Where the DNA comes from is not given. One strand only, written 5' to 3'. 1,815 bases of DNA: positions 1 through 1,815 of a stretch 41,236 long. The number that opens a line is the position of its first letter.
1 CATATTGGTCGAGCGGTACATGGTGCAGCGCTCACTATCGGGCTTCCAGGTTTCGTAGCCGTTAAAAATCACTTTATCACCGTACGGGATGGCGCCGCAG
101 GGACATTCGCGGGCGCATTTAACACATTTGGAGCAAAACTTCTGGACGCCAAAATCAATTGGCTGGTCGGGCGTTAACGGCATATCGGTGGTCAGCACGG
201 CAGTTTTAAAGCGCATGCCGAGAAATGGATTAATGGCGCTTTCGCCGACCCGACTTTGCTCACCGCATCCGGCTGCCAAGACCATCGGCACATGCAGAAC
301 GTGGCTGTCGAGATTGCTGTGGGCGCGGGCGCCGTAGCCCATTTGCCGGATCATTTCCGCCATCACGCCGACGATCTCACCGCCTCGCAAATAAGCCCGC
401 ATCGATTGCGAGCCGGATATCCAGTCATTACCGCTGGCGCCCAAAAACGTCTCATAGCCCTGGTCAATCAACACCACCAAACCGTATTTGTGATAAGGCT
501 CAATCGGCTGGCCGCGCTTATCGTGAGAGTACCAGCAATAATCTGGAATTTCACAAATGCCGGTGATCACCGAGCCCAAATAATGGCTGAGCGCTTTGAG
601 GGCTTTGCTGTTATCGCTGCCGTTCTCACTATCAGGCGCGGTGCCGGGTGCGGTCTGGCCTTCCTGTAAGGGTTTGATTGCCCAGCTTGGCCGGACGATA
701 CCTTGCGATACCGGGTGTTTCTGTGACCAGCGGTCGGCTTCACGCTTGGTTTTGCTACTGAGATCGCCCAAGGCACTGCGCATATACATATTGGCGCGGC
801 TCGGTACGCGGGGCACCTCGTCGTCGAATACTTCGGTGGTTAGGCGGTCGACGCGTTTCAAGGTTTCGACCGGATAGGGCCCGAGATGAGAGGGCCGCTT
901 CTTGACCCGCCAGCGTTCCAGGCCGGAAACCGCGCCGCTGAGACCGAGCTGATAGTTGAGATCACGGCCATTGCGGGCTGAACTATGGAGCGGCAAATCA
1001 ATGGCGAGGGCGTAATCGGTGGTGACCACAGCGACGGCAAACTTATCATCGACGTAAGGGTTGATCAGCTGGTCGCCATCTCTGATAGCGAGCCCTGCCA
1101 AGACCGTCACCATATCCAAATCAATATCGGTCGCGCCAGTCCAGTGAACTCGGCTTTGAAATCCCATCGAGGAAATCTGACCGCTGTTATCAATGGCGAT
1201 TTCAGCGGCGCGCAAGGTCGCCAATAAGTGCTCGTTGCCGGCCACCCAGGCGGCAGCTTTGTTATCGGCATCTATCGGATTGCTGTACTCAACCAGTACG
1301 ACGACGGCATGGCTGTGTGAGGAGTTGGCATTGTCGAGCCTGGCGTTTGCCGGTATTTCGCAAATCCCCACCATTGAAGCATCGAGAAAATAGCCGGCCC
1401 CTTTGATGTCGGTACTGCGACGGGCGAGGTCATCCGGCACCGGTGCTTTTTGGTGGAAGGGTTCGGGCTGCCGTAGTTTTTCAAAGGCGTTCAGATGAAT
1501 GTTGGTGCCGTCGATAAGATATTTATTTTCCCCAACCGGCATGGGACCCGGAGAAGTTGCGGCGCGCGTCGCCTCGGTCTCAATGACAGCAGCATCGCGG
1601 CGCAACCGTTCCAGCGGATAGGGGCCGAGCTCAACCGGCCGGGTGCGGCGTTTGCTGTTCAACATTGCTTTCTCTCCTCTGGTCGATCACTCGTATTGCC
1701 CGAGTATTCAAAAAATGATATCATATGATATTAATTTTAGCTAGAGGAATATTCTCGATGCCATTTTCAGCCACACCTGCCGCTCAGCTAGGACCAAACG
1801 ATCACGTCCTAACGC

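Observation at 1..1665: Edge ORF missing from the track: cytoplasmic reductive-dehalogenase homologue with an internally duplicated core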

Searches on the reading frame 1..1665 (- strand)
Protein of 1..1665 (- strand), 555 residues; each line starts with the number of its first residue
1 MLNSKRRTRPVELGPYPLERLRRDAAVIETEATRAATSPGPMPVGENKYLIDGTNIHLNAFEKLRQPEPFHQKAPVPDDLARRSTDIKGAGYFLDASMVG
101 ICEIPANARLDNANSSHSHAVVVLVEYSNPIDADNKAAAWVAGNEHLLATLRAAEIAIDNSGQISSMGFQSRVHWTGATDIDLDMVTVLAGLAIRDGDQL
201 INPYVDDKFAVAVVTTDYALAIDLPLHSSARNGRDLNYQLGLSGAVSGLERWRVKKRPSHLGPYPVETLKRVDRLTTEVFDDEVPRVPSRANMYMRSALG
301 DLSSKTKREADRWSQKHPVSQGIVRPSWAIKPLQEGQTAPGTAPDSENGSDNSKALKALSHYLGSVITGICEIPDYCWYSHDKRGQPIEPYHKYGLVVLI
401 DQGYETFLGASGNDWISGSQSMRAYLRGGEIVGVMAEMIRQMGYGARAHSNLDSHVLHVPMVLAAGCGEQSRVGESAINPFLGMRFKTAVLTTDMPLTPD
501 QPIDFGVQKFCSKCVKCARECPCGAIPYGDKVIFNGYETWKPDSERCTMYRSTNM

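Call 4: search_protein_families(library=pfam, proteins=[window:1-1665:-], max_evalue=1)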
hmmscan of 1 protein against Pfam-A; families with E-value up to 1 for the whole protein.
window:1-1665:- (555 aa): 2 families
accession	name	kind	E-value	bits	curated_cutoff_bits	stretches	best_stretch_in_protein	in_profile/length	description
PF12838.12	Fer4_7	-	0.0014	19.5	27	1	511-549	2-40/52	4Fe-4S dicluster domain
PF13484.11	Fer4_16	-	0.13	13.5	30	1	511-529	2-20/66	4Fe-4S double cluster binding domain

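Call 5: search_protein_families(library=ncbifam, proteins=[window:1-1665:-], max_evalue=1)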
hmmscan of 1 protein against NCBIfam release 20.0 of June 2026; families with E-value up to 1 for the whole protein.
window:1-1665:- (555 aa): 9 families
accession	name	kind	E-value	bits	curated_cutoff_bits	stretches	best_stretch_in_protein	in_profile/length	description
TIGR02486.1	RDH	subfamily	4.1e-41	141.9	160.35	1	392-547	87-256/314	reductive dehalogenase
TIGR00276.1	TIGR00276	equivalog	0.00021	20.4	200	1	447-528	121-198/337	tRNA epoxyqueuosine(34) reductase QueG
NF058577.1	FdxA_fam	equivalog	0.0049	17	65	1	507-531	5-29/52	4Fe-4S ferredoxin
NF038196.1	ferrodoxin_EFR1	subfamily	0.012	15.7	75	1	505-530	180-233/242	EFR1 family ferrodoxin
NF045874.1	Vhu_polyferre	exception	0.014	14.1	600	1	498-538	19-60/381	F420-non-reducing hydrogenase associated-polyferredoxin VhuB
NF005989.0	PRK08105.1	equivalog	0.016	15.1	160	1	367-411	58-104/149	flavodoxin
NF033683.1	di_4Fe-4S_YfhL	equivalog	0.066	13.5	86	1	507-532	5-30/80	YfhL family 4Fe-4S dicluster ferredoxin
TIGR03315.1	Se_ygfK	equivalog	0.3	8.4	835.3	1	506-535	918-948/1012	putative selenate reductase subunit YgfK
TIGR04041.1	activase_YjjW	hypoth_equivalog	0.47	9.8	250.2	1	508-534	40-67/276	YjjW family glycine radical enzyme activase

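Call 6: search_solved_structures(query=window:1-1665:-, max_evalue=1, show_alignments=3)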
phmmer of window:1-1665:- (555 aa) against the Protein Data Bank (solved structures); distinct sequences matched with E-value up to 1: 6.
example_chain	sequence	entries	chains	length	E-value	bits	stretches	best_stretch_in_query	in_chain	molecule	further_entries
6zxu_A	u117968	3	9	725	2.3e-146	491.8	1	6-555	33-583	Oxidoreductase, NAD-binding/iron-sulfur cluster-binding protein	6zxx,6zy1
4ras_A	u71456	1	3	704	2.7e-146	491.6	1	6-555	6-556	Oxidoreductase, NAD-binding/iron-sulfur cluster-binding protein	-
6zy0_A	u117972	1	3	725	8.4e-146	490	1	6-555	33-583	Oxidoreductase, NAD-binding/iron-sulfur cluster-binding protein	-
4uqu_A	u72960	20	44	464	7.2e-17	64.4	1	436-535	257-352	TETRACHLOROETHENE REDUCTIVE DEHALOGENASE CATALYTIC SUBUNIT PCEA | TETRACHLOROETHENE REDUCTIVE DEHALOGENASE CATALYTIC SUBUNIT | Tetrachloroethene reductive dehal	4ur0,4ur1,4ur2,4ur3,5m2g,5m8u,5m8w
8q4h_A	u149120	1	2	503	1.3e-15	60.3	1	396-529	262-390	Tetrachloroethene reductive dehalogenase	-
5d08_A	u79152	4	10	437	0.045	15.6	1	477-526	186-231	Epoxyqueuosine reductase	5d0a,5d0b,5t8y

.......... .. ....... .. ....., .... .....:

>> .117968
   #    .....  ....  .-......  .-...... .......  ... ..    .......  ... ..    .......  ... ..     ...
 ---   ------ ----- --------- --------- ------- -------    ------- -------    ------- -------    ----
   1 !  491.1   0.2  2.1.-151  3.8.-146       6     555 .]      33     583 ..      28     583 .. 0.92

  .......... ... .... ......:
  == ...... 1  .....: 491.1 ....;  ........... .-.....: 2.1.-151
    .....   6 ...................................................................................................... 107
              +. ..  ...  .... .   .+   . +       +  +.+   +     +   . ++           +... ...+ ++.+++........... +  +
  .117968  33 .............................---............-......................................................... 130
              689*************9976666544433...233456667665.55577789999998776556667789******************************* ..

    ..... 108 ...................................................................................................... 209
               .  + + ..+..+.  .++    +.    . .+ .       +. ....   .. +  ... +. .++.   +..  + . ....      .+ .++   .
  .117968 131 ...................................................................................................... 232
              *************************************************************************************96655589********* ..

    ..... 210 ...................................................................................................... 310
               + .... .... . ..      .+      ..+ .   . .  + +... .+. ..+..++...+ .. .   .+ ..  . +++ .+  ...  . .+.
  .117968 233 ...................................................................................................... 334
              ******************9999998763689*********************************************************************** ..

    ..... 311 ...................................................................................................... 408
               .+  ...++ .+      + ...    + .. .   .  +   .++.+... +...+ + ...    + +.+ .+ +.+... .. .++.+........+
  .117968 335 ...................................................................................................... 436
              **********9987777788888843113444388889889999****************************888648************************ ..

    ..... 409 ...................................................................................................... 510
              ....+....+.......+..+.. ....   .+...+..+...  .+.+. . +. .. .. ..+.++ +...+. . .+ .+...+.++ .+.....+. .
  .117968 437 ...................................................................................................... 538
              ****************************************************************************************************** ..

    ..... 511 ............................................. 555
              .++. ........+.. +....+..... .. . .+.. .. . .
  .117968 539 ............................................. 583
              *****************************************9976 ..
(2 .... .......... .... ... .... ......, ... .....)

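Call 8: find_homologous_proteins(query=window:1-1665:-, max_evalue=1e-10)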
Query window:1-1665:- (555 aa): 1350 proteins with E <= 1e-10 among 8000 candidates; the best 120 are listed.
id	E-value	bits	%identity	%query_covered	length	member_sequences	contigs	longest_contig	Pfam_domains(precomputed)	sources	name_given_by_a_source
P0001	0.0e+0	1287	100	100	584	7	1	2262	PF12838.13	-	-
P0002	0.0e+0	1168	89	100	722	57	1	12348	PF12838.13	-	-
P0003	0.0e+0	1038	79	100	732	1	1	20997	PF12838.13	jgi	jgi:reductive dehalogenase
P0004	0.0e+0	1010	78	100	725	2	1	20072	PF13484.12,PF12838.13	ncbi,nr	ncbi:MAG: 4Fe-4S dicluster domain-containing protein [Rhodospirillaceae bacterium]|nr:4Fe-4S diclust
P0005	8.4e-298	1007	77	100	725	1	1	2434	PF12838.13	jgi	jgi:reductive dehalogenase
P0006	1.4e-297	1006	77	100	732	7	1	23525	PF12838.13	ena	-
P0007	3.4e-296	1001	76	100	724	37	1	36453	PF12838.13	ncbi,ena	-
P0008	6.9e-296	1000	77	100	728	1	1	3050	PF12838.13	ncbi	-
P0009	1.1e-295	1000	76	100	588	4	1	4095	PF12838.13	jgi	-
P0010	2.5e-295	998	77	100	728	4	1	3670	PF12838.13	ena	-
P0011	2.2e-294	995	77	100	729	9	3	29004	PF12838.13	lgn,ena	-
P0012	2.5e-294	995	75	100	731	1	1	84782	PF12838.13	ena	-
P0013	1.6e-293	993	75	100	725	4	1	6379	PF13484.12,PF12838.13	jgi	jgi:reductive dehalogenase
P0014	2.4e-293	992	76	100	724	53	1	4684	PF12838.13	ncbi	-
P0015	2.6e-293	992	77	100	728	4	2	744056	PF12838.13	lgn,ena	-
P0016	3.9e-293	991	76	100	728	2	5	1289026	PF12838.13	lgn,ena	-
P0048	1.4e-276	937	72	100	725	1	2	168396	PF13484.12,PF12838.13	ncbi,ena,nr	ncbi:MAG: Fe-S protein [Alphaproteobacteria bacterium]|nr:Fe-S protein [Alphaproteobacteria bacteriu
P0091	2.2e-228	778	60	100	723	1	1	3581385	PF12838.13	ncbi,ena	-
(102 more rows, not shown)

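Call 17: find_encoding_contigs(protein=P0002, flank=10000, max_places=4)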
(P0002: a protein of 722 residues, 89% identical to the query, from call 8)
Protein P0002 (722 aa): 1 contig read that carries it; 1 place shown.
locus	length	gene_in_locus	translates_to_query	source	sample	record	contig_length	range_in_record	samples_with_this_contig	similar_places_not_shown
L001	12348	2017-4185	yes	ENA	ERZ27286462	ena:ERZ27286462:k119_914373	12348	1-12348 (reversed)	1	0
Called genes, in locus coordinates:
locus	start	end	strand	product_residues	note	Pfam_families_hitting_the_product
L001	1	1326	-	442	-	?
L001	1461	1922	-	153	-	PF22381:Staph_reg_Sar_Rot, PF12802:MarR_2, PF01047:MarR, PF13463:HTH_27 (weak)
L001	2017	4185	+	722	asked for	PF12838:Fer4_7 (weak)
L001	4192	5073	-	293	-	PF03446:NAD_binding_2, PF03807:F420_oxidored, PF07991:KARI_N (weak), PF14833:NAD_binding_11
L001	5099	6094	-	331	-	-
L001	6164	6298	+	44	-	-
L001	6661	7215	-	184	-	PF00903:Glyoxalase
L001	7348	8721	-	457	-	PF00890:FAD_binding_2, PF01266:DAO, PF01494:FAD_binding_3 (weak), PF03486:HI0933_like (faint), PF07992:Pyr_redox_2 (faint), PF12831:FAD_oxidored (weak), PF13450:NAD_binding_8 (weak)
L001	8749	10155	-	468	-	PF06808:DctM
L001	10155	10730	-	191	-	PF04290:DctQ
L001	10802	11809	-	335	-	PF03480:DctP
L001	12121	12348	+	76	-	?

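Call 22: find_related_loci(query=window:1-1665:-, collection=genome_contigs, flank=10000)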
Query window:1-1665:- (555 aa) in genome_contigs; peptide patterns used: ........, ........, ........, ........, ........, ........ (x = any residue, [..] = any of these).
202 stretches matched a pattern; 151 encode a relative of the query (tblastn E <= 1e-3); the best 80 are kept; 80 distinct loci.
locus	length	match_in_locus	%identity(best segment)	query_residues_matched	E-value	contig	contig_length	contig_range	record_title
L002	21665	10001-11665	92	1-555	0e+0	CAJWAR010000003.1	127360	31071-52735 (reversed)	MAG TPA_asm: uncultured Rhodospirillaceae bacterium isolate ERR599062_bin.37_MetaBAT_v2.12.1_MAG genome assembly, contig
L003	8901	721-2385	88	1-555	0e+0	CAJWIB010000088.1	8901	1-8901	MAG TPA_asm: uncultured Rhodospirillaceae bacterium isolate ERR598946_bin.11_MetaBAT_v2.12.1_MAG genome assembly, contig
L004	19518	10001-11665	91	1-555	0e+0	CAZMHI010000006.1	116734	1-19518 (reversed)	MAG TPA_asm: uncultured Rhodospirillaceae bacterium isolate SRP077602_co11_112 genome assembly, contig: NODE_62_length_1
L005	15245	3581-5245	78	1-555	0e+0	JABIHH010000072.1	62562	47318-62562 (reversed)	MAG: Rhodospirillaceae bacterium isolate SI053_bin63 k141_622094, whole genome shotgun sequence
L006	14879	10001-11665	76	1-555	0e+0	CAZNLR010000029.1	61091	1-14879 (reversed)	MAG TPA_asm: uncultured Rhodospirillaceae bacterium isolate SRP200020_co5_401 genome assembly, contig: NODE_694_length_6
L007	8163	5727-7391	75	1-555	0e+0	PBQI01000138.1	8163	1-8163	MAG: Rhodospirillaceae bacterium isolate NP992 MHASMcontig_364122, whole genome shotgun sequence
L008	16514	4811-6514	75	1-555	0e+0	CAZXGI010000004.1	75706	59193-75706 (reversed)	MAG TPA_asm: uncultured Rhodospirillaceae bacterium isolate SRP077602_co3_47 genome assembly, contig: NODE_204_length_75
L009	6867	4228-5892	72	1-555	0e+0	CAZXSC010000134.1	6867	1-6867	MAG TPA_asm: uncultured Rhodospirillaceae bacterium isolate SRP077602_co4_671 genome assembly, contig: NODE_21756_length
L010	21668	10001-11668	74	1-555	0e+0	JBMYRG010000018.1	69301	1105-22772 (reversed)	MAG: Alphaproteobacteria bacterium isolate ME_XS_2303_bin_60 ME_XS_2303_bin_60_17, whole genome shotgun sequence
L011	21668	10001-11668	72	1-555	0e+0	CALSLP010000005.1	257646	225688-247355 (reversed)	MAG: uncultured Alphaproteobacteria bacterium isolate A_MB73 genome assembly, contig: contig_15748_A_MB73, whole genome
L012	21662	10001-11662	75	1-554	0e+0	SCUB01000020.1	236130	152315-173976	MAG: Xanthobacteraceae bacterium isolate FW602_bin.18 FW602_bin.18-105120, whole genome shotgun sequence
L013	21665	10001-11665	73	1-555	0e+0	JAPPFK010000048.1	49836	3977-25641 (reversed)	MAG: Rhodospirillales bacterium isolate RHO1_bin_29 NODE_1480_length_49836_cov_6.434302, whole genome shotgun sequence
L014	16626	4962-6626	72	1-555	0e+0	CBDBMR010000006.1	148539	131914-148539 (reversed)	MAG: Rhodospirillales bacterium isolate e27e2cbc-abdb-4762-b094-4e72ea50ec95 genome assembly, contig: contig_6, whole ge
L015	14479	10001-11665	72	1-555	0e+0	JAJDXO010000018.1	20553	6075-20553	MAG: Rhodospirillales bacterium isolate jk18x27bins.37 k141_1333571, whole genome shotgun sequence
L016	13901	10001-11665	72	1-555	0e+0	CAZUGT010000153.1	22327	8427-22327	MAG TPA_asm: uncultured Rhodospirillaceae bacterium isolate SRP338948_co1_27 genome assembly, contig: k141_512532, whole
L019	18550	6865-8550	71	5-555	0e+0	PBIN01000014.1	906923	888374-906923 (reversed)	MAG: Rhodospirillaceae bacterium isolate SP3 MHASMcontig_2537359, whole genome shotgun sequence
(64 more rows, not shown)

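Call 25: search_protein_families(library=pfam, proteins=[L002:12177-13172:-, L002:13299-14408:-, L002:14524-15915:+, L002:15921-17975:-, L002:18531-19085:-, L002:19242-20507:+, L002:20507-20992:+, L002:18087-18494:-], max_evalue=0.00001)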
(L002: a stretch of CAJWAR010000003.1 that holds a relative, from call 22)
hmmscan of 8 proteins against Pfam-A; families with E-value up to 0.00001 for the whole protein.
L002:12177-13172:- (331 aa): 0 families

L002:13299-14408:- (369 aa): 0 families

L002:14524-15915:+ (463 aa): 2 families
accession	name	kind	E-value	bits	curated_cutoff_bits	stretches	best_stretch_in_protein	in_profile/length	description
PF01979.26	Amidohydro_1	-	5.1e-29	102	25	1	59-422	1-345/345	Amidohydrolase family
PF07969.17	Amidohydro_3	-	4e-17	63.3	29.7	1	255-422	309-471/472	Amidohydrolase family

L002:15921-17975:- (684 aa): 1 family
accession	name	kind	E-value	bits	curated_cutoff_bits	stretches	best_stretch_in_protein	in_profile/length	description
PF01970.21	TctA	-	2.1e-124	415.8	28.9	1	19-439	2-423/423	Tripartite tricarboxylate transporter TctA family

L002:18531-19085:- (184 aa): 1 family
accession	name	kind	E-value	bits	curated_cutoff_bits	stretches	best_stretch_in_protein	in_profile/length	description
PF00903.31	Glyoxalase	-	1.4e-08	35.6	20.6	1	9-125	2-120/121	Glyoxalase/Bleomycin resistance protein/Dioxygenase superfamily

L002:19242-20507:+ (421 aa): 1 family
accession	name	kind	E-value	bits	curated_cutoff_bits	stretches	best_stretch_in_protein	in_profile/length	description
PF00330.25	Aconitase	-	3.3e-89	300.4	28.7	2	9-287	3-306/463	Aconitase family (aconitate hydratase)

L002:20507-20992:+ (161 aa): 1 family
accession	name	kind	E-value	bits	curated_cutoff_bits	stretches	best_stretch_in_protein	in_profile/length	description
PF00694.25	Aconitase_C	-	1.1e-17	65.1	22.8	1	51-97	77-123/131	Aconitase C-terminal domain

L002:18087-18494:- (135 aa): 1 family
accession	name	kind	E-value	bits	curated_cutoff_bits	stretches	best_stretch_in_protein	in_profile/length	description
PF01042.26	Ribonuc_L-PSP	-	1.3e-21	77.3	27.3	1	19-132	7-120/121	Endoribonuclease L-PSP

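Call 29: search_protein_families(library=ncbifam, proteins=[L002:12177-13172:-], max_evalue=0.00001)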
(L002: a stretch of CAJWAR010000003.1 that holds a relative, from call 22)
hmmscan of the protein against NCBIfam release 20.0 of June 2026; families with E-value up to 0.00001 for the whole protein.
L002:12177-13172:- (331 aa): 0 families
